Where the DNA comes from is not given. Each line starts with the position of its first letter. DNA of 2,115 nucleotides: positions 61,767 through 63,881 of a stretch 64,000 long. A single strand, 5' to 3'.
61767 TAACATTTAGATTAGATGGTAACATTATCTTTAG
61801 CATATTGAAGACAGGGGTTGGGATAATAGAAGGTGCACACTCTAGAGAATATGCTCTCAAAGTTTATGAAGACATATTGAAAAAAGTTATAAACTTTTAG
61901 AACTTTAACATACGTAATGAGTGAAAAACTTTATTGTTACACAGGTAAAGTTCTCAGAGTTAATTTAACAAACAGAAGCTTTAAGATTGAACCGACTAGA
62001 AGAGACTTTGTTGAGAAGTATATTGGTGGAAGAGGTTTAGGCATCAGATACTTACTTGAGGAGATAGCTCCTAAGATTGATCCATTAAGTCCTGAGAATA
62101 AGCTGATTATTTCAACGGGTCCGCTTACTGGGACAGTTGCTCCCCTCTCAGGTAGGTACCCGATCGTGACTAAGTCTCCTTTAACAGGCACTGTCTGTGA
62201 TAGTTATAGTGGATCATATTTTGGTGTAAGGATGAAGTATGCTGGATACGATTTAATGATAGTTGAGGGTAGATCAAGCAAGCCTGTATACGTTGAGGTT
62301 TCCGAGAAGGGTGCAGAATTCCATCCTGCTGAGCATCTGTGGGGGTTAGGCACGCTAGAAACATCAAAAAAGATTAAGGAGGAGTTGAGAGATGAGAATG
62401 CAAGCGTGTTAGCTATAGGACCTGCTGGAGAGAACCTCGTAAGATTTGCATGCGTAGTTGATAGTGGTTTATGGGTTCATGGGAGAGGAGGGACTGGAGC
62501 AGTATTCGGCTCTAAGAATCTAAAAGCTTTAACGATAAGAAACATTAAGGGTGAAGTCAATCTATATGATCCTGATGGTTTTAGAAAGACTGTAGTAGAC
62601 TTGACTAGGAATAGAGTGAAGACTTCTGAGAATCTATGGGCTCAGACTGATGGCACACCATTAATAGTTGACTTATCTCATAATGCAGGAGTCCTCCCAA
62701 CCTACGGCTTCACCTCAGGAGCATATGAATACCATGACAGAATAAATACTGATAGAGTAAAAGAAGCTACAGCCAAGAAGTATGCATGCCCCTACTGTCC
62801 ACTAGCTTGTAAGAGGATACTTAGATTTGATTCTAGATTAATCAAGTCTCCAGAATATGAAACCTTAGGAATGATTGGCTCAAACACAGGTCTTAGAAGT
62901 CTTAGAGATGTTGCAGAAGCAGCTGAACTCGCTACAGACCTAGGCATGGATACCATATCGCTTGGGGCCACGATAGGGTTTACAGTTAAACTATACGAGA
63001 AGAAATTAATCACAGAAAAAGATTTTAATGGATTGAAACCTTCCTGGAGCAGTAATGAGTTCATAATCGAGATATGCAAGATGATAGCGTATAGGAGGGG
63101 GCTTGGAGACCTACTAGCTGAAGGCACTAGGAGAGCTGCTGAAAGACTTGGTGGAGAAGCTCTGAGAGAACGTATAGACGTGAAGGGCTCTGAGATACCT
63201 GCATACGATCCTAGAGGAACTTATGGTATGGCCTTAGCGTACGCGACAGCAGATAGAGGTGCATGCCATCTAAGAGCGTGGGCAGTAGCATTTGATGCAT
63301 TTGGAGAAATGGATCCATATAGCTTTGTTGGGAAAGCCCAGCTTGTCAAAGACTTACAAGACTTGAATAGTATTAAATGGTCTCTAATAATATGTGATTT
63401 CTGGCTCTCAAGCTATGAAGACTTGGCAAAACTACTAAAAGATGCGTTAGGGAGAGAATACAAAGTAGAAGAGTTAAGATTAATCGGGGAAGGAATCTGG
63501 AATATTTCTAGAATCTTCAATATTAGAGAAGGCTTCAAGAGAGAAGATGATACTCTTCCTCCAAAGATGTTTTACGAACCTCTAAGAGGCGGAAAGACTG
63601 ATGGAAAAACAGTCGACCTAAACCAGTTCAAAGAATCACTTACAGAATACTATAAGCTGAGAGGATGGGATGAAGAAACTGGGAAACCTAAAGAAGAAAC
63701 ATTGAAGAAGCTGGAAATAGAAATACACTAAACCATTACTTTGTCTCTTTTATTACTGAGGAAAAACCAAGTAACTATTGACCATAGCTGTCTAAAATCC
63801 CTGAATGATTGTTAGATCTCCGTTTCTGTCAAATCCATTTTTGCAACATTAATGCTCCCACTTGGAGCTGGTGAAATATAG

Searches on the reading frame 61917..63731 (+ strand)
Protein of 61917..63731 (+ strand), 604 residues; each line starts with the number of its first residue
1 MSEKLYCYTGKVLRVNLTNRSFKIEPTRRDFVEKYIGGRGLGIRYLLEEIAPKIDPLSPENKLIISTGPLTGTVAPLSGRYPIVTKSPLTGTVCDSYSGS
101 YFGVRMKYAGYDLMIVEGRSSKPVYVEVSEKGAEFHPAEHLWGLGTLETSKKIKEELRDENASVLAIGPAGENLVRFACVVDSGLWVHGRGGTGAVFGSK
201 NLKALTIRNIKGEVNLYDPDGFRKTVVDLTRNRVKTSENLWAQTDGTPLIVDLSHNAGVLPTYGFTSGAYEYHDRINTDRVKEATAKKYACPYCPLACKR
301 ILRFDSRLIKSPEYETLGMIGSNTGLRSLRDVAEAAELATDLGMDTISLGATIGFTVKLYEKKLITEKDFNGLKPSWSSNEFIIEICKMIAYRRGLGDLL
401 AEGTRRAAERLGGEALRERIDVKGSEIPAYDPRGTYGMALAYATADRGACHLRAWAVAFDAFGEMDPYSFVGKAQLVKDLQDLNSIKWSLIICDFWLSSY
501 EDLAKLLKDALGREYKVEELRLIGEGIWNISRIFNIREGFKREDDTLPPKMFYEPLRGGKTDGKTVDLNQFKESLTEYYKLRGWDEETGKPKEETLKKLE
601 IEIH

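Call 4: search_protein_families(library=pfam, proteins=[window:61917-63731:+], max_evalue=0.01)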
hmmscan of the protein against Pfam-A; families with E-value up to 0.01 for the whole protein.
window:61917-63731:+ (604 aa): 2 families
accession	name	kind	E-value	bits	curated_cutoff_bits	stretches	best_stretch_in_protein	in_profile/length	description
PF01314.23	AFOR_C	-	4.9e-121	404.9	27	1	231-601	7-385/385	Aldehyde ferredoxin oxidoreductase, domains 2 & 3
PF02730.20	AFOR_N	-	6.9e-78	261.4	29.8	1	10-208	1-197/199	Aldehyde ferredoxin oxidoreductase, N-terminal domain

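Call 71: find_encoding_contigs(protein=window:61917-63731:+, flank=10000, max_places=2)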
Protein window:61917-63731:+ (604 aa): no gene with exactly this product is on record in the collection.
